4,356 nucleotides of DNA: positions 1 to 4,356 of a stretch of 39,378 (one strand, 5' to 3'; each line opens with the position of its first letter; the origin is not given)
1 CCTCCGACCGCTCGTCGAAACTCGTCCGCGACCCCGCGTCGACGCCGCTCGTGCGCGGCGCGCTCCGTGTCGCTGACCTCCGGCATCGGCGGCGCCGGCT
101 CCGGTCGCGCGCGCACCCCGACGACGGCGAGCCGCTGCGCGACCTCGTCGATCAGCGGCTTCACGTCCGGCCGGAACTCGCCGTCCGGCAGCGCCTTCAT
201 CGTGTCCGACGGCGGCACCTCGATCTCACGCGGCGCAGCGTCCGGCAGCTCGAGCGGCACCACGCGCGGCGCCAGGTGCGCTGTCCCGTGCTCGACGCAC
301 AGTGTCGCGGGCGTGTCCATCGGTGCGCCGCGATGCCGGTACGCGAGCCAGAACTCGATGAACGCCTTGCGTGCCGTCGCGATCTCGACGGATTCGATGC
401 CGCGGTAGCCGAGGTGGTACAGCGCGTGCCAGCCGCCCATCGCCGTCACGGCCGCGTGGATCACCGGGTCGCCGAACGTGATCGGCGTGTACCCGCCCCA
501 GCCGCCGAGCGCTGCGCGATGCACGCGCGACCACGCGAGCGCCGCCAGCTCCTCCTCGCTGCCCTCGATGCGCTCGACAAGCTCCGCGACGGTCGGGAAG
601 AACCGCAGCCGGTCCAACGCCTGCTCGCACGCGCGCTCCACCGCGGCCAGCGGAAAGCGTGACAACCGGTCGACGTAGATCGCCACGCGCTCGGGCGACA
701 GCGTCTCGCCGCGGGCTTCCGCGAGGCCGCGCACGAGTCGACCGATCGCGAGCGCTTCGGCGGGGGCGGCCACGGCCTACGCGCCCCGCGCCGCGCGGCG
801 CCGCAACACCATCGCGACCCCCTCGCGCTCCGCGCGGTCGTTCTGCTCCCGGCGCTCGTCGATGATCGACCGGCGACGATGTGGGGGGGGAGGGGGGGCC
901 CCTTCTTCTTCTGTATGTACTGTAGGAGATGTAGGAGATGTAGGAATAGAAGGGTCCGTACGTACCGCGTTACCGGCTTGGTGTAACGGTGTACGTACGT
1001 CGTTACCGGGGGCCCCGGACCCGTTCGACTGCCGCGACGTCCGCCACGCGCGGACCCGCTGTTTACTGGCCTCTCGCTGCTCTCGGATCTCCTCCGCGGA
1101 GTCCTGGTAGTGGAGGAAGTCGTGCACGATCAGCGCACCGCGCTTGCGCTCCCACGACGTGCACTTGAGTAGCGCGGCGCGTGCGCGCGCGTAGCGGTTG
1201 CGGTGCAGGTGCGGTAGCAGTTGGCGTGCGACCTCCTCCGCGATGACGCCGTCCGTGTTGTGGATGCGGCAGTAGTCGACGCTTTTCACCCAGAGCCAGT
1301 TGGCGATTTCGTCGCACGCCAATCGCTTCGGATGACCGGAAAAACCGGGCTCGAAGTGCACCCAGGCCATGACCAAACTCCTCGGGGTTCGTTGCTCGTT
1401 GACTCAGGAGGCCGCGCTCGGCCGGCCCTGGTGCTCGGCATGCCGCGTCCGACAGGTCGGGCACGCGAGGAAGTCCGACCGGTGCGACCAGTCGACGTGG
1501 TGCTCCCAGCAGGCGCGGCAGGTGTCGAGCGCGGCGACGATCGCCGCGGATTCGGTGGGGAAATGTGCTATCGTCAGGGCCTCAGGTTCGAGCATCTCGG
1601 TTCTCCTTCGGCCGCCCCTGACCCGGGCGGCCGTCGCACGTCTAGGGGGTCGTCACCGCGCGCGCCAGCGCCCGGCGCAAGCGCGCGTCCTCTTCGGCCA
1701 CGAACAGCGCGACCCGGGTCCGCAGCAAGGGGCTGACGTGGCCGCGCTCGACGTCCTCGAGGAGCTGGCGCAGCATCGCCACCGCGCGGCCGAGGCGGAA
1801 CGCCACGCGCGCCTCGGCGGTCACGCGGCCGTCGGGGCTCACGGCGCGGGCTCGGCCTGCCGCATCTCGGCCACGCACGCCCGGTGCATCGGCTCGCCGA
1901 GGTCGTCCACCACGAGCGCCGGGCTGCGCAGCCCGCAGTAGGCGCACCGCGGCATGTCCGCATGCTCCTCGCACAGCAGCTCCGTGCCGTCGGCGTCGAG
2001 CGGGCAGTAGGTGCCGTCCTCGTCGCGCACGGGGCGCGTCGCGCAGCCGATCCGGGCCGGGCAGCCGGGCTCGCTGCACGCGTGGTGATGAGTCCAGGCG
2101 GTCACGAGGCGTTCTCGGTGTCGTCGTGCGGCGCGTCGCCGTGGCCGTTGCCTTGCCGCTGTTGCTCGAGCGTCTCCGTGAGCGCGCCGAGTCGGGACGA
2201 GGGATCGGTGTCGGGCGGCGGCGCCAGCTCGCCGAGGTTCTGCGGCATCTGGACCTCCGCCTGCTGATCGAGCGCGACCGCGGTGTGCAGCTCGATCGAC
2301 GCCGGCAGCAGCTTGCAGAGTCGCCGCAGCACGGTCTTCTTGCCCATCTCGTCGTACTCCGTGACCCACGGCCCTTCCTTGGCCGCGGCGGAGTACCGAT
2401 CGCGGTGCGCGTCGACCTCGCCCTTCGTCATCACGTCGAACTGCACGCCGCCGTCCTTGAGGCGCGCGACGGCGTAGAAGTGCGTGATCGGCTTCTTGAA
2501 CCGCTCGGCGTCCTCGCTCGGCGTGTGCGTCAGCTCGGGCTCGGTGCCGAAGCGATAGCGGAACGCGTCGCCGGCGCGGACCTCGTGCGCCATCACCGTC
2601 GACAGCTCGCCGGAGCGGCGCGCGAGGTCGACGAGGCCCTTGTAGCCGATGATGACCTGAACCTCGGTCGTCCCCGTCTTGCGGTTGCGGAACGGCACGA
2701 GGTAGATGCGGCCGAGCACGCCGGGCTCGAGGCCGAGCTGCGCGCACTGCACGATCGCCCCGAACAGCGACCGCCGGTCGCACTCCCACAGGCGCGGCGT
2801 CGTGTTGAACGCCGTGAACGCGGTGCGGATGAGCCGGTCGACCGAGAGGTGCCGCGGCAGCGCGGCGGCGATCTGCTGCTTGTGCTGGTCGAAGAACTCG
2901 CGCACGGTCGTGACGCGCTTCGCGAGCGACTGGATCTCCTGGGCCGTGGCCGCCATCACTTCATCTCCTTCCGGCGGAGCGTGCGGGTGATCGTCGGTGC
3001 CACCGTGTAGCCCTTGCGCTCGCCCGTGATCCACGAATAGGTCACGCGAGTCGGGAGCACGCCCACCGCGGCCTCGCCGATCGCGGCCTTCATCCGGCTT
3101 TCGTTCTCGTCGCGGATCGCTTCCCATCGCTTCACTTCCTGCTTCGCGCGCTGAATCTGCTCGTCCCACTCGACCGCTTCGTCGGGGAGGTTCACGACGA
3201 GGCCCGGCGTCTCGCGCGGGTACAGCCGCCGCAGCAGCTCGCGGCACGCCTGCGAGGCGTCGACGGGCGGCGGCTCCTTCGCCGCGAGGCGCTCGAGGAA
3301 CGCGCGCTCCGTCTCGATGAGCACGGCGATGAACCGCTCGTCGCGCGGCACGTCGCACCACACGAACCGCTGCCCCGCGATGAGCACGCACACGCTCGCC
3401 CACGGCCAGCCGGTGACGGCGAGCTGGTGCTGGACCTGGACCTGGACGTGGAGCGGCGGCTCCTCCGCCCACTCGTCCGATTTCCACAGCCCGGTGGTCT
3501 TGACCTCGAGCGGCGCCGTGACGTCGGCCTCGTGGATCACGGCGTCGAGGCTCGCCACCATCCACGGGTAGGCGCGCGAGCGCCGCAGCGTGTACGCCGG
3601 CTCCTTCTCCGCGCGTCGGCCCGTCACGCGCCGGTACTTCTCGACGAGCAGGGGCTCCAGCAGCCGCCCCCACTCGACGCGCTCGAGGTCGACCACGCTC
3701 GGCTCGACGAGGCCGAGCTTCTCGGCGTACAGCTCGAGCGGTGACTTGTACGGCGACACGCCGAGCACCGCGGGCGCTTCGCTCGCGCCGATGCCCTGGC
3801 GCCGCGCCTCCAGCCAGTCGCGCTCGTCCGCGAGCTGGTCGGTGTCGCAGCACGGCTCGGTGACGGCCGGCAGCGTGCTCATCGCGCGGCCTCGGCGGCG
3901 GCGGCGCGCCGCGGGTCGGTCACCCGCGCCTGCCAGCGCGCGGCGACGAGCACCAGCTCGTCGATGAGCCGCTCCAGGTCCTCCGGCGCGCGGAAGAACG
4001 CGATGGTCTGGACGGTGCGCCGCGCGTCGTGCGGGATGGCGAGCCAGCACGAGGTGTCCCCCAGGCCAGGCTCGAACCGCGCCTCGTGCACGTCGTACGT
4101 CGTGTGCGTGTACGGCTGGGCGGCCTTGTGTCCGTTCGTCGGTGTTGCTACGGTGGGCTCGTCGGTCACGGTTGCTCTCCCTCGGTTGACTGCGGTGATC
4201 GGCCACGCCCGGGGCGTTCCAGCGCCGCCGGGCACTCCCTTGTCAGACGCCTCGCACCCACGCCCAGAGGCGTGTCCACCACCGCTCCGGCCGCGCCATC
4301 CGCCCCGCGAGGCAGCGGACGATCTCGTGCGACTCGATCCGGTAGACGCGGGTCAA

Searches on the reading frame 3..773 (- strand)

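Call 38: search_protein_families(library=phrogs, proteins=[window:3-773:-], max_evalue=0.01)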
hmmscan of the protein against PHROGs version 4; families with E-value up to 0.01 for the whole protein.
window:3-773:- (257 aa): 3 families
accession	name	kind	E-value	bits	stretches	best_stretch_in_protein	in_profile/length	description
phrog_10105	-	unknown function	3.8e-23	83.1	1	13-150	12-146/210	-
phrog_9804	-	unknown function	0.0004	21.1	1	28-129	27-137/214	-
phrog_6028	-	unknown function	0.0039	17.7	1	13-82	13-83/265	-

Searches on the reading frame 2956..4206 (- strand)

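Call 38: search_protein_families(library=phrogs, proteins=[window:2956-4206:-], max_evalue=0.01)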
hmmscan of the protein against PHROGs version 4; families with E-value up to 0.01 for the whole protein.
window:2956-4206:- (416 aa): 4 families
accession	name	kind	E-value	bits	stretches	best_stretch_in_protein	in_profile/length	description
phrog_434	-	DNA, RNA and nucleotide metabolism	5.9e-80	270.2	1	114-401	43-331/372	RecE-like recombination exonuclease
phrog_149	-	DNA, RNA and nucleotide metabolism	2.3e-05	23.9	1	98-311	571-797/1242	exonuclease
phrog_7655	-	DNA, RNA and nucleotide metabolism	3.4e-05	23.8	1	130-167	12-50/551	RecE-like recombination exonuclease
phrog_8474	-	unknown function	0.00086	20.1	1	126-152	22-48/48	-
